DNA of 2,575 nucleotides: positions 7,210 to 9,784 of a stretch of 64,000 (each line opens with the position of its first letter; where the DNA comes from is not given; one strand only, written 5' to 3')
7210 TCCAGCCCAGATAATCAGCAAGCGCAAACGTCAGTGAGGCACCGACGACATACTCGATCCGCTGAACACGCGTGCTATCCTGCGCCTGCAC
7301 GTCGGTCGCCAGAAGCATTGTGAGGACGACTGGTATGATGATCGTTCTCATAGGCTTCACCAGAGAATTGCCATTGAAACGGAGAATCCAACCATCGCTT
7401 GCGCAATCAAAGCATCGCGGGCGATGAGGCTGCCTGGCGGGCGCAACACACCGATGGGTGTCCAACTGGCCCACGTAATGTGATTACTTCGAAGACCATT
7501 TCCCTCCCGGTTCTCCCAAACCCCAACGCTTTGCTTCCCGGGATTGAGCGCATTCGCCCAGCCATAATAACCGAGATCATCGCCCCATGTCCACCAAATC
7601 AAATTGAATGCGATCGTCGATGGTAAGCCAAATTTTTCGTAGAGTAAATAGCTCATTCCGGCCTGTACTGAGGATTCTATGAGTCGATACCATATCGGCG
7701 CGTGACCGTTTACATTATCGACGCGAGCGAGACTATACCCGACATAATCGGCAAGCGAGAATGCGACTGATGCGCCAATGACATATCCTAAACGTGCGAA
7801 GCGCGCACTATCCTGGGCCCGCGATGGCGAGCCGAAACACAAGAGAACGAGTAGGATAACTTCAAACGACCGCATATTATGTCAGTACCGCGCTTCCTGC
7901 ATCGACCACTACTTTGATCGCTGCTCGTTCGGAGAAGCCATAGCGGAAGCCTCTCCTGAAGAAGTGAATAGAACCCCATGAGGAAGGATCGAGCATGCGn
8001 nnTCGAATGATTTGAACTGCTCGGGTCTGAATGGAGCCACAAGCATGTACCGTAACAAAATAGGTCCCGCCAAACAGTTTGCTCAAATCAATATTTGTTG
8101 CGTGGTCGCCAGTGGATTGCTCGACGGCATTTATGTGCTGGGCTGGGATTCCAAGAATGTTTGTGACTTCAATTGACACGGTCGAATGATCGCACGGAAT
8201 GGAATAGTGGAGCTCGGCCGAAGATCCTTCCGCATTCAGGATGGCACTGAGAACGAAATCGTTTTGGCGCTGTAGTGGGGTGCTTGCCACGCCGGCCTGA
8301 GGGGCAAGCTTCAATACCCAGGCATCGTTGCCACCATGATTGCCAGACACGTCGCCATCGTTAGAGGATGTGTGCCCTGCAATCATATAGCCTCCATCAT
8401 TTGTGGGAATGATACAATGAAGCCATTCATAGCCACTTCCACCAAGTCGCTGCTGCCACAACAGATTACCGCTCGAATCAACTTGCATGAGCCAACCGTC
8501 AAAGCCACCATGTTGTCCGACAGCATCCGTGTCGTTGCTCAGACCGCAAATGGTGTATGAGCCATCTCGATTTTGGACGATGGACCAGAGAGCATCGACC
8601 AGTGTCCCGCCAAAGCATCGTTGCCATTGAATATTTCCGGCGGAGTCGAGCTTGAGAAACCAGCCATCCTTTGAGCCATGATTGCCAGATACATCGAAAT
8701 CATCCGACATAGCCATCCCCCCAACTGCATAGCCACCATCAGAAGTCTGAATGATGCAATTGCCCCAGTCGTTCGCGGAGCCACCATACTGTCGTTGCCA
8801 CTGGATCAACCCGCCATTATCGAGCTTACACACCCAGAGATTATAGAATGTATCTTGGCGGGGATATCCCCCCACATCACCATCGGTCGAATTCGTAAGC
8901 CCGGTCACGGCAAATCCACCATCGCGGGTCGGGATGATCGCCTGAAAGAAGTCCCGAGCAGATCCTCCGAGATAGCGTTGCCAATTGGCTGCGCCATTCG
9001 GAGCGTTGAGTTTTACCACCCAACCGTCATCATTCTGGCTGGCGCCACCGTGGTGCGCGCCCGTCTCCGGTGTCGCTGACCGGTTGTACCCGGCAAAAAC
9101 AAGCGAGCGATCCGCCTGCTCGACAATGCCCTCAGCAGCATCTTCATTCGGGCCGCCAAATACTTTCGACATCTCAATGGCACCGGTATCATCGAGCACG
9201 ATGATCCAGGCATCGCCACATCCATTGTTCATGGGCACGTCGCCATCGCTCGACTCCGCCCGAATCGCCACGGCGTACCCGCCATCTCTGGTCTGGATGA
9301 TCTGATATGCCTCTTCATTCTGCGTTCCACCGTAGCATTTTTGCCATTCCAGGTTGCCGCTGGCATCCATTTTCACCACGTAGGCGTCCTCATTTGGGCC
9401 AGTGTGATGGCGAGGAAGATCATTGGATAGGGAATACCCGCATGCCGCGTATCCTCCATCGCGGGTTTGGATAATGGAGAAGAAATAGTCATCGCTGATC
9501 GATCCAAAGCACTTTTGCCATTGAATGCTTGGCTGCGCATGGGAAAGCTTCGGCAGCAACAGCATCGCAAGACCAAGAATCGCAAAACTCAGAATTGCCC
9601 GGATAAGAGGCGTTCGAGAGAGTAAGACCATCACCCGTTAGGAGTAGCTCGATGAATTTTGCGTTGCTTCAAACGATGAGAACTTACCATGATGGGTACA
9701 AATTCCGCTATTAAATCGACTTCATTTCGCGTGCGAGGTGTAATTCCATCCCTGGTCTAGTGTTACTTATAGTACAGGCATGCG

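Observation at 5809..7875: Tandem array of four tightly packed paralogous small secreted/membrane proteins of an unrecognised family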

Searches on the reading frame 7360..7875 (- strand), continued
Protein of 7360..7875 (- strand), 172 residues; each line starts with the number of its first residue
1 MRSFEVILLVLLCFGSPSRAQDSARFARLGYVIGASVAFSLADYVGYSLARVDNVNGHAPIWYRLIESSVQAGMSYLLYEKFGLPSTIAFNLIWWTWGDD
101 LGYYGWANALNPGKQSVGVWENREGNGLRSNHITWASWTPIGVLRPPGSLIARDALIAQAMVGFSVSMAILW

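Call 83: search_protein_families(library=phrogs, proteins=[L036:8393-9190:-, L036:9193-9375:-, L036:9375-9575:-, L036:9617-9952:-, L036:10546-10938:-, L040:5242-5721:+, L040:6580-7071:+, L040:7498-7947:+, L040:7947-8606:+, L040:8728-9420:+], max_evalue=0.001)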
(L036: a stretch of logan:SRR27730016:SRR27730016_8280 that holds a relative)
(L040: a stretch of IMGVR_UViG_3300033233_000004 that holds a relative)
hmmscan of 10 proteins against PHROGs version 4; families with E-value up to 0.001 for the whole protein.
L036:8393-9190:- (266 aa): 0 families

L036:9193-9375:- (61 aa): 0 families

L036:9375-9575:- (67 aa): 0 families

L036:9617-9952:- (112 aa): 0 families

L036:10546-10938:- (131 aa): 0 families

L040:5242-5721:+ (160 aa): 0 families

L040:6580-7071:+ (164 aa): 1 family
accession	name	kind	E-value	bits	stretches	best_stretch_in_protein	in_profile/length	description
phrog_11311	-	unknown function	8.8e-16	59.2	1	22-161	7-147/164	-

L040:7498-7947:+ (150 aa): 0 families

L040:7947-8606:+ (220 aa): 3 families
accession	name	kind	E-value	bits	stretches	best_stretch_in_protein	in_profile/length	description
phrog_9683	-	other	6.1e-12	46.5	1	28-181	38-188/233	protease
phrog_13651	-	unknown function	2.3e-06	28.2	1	156-195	224-266/280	-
phrog_11383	-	unknown function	0.00012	22.6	0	157-182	301-326/462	-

L040:8728-9420:+ (231 aa): 2 families
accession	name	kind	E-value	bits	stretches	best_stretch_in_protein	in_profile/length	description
phrog_24229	-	DNA, RNA and nucleotide metabolism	7.7e-51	173.9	1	1-214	2-225/245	tRNA nucleotidyltransferase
phrog_2244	-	DNA, RNA and nucleotide metabolism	3.3e-49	169.4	1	3-219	3-209/392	tRNA nucleotidyltransferase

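Call 84: list_cluster_members(proteins=[P0127, P0129, P0134, P0141, P0146, P0149, P0155, P0160, P0163, P0222])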
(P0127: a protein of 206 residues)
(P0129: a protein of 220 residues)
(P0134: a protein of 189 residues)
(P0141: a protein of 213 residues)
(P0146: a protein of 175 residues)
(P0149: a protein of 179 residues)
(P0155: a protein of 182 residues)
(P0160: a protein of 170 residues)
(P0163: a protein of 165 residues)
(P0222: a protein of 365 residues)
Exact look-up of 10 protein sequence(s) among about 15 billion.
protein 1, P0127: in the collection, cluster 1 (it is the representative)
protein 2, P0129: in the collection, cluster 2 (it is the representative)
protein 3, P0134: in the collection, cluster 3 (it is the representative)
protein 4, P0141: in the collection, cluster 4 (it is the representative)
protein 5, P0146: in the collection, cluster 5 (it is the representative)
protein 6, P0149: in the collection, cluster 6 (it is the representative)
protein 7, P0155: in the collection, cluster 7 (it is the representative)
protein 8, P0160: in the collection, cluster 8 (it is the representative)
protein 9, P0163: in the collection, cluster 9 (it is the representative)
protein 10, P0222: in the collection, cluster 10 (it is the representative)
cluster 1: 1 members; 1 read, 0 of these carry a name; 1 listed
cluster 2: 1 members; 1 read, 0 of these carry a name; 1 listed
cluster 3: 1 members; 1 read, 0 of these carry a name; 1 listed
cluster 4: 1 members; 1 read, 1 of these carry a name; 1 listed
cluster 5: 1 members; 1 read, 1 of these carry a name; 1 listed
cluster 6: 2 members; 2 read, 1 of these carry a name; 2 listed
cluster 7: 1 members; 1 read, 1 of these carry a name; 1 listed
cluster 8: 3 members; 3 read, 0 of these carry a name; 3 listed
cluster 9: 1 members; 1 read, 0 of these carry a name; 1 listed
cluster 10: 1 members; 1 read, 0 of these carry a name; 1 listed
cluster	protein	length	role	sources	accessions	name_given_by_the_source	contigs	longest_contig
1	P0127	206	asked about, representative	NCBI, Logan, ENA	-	-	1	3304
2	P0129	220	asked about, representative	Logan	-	-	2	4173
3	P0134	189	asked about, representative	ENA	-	-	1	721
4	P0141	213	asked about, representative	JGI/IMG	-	hypothetical protein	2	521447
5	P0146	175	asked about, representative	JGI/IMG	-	hypothetical protein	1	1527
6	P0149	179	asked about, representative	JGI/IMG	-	-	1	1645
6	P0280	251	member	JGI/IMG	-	hypothetical protein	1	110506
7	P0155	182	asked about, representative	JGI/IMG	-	hypothetical protein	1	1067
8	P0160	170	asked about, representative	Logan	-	-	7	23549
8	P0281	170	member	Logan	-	-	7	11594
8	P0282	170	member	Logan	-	-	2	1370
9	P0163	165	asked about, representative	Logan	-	-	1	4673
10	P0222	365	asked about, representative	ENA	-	-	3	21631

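Call 85: find_encoding_contigs(protein=P0160, flank=8000, max_places=2)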
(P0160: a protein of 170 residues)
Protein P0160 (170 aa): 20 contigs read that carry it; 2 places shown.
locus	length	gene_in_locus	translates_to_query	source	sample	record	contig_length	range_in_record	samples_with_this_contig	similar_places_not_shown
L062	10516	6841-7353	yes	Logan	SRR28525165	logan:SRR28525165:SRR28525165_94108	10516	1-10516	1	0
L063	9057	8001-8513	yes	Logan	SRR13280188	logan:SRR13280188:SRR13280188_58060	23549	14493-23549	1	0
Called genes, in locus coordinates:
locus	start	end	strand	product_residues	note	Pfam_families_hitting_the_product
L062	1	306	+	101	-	?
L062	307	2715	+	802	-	-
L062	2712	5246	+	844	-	-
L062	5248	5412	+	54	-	-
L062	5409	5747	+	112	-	PF13539:Peptidase_M15_4 (weak)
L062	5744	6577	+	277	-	-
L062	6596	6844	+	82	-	-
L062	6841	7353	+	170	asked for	-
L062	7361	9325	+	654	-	PF12708:Pect-lyase_RHGA_epim, PF22842:Pel9A-like_beta_helix (faint), PF13229:Beta_helix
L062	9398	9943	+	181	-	-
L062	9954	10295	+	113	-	-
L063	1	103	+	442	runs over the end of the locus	-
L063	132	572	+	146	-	-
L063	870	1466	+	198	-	PF06763:Minor_tail_Z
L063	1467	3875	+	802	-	-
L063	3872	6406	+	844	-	-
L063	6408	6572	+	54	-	-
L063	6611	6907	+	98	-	PF13539:Peptidase_M15_4 (weak)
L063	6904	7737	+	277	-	-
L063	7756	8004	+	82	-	-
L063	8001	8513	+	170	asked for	-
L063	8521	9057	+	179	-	?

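Call 86: find_encoding_contigs(protein=P0141, flank=6000, max_places=1)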
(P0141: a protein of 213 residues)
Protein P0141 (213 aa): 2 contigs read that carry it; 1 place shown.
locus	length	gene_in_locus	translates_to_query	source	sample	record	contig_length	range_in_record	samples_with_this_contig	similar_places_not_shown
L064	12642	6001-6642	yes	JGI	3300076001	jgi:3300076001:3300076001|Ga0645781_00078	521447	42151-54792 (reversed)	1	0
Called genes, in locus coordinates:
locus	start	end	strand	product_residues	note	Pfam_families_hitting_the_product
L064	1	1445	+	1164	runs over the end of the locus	PF20009:GEVED, PF21471:Reelin_subrepeat-B (weak), PF18962:Por_Secre_tail (weak)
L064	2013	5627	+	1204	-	PF18962:Por_Secre_tail (weak)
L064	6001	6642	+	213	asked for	-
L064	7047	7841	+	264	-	PF00809:Pterin_bind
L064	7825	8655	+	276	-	PF19293:CdaA_N, PF02457:DAC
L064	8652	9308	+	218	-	PF01135:PCMT, PF13649:Methyltransf_25 (faint)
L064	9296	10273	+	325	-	PF01715:IPPT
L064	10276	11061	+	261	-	PF05448:AXE1 (faint), PF02129:Peptidase_S15, PF01738:DLH, PF00561:Abhydrolase_1, PF12146:Hydrolase_4, PF12697:Abhydrolase_6, PF00326:Peptidase_S9 (weak)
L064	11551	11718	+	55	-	PF00471:Ribosomal_L33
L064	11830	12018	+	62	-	PF00584:SecE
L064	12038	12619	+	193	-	PF02357:NusG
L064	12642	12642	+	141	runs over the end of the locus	PF03946:Ribosomal_L11_N, PF00298:Ribosomal_L11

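Call 89: find_related_loci(query=P0160, collection=viral_contigs, flank=5000)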
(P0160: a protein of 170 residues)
Query P0160 (170 aa) in viral_contigs; peptide patterns used: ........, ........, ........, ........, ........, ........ (x = any residue, [..] = any of these).
10 stretches matched a pattern, but none encodes a relative of the query by tblastn (E <= 1e-3).

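Call 94: search_protein_families(library=pfam, proteins=[L062:5744-6574:+, L062:6596-6841:+, L038:1291-1659:+, L052:31-576:+, L052:867-1265:+, L053:1070-1702:+, L053:1821-2870:-, L054:5-586:+], max_evalue=0.01)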
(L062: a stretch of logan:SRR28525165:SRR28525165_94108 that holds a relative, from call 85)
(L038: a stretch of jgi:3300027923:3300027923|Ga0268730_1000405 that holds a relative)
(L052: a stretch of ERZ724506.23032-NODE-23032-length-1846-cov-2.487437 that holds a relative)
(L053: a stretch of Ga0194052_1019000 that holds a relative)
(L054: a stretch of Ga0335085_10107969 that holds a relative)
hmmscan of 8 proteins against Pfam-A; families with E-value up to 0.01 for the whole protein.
L062:5744-6574:+ (277 aa): 0 families

L062:6596-6841:+ (82 aa): 0 families

L038:1291-1659:+ (123 aa): 0 families

L052:31-576:+ (182 aa): 0 families

L052:867-1265:+ (133 aa): 0 families

L053:1070-1702:+ (211 aa): 0 families

L053:1821-2870:- (350 aa): 1 family
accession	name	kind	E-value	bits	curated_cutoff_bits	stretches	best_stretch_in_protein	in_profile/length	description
PF00589.27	Phage_integrase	-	9.7e-16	58.4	27.1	1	164-335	3-167/172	Phage integrase family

L054:5-586:+ (194 aa): 1 family
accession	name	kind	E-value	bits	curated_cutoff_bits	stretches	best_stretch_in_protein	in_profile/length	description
PF05708.18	Peptidase_C92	-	0.0063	17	27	1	2-80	1-76/166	Permuted papain-like amidase enzyme, YaeF/YiiX, C92 family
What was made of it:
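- L053 lies 1.2 kb from an integrase (call 94).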

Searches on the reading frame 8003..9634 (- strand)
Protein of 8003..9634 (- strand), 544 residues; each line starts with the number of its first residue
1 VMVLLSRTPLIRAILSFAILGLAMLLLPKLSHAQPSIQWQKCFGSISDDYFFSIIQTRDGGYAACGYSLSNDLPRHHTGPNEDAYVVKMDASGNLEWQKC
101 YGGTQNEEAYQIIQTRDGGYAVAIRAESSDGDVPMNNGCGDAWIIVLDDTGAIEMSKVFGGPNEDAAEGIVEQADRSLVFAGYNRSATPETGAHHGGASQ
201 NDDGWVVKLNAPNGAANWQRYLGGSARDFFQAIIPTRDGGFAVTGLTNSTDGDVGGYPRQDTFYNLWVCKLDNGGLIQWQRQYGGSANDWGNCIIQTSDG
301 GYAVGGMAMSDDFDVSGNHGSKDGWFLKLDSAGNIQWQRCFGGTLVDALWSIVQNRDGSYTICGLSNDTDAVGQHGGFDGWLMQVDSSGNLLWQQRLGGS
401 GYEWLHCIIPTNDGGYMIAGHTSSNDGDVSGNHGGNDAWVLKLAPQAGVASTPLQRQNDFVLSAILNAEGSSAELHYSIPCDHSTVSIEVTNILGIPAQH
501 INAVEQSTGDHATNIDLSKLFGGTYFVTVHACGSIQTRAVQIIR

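Call 15: search_protein_families(library=pfam, proteins=[window:8003-9634:-], max_evalue=0.001)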
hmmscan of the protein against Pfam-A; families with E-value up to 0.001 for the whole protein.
window:8003-9634:- (544 aa): 1 family
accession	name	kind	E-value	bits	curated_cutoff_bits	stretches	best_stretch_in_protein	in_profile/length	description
PF18962.6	Por_Secre_tail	-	0.0007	20.3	27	0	483-533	19-66/75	Secretion system C-terminal sorting domain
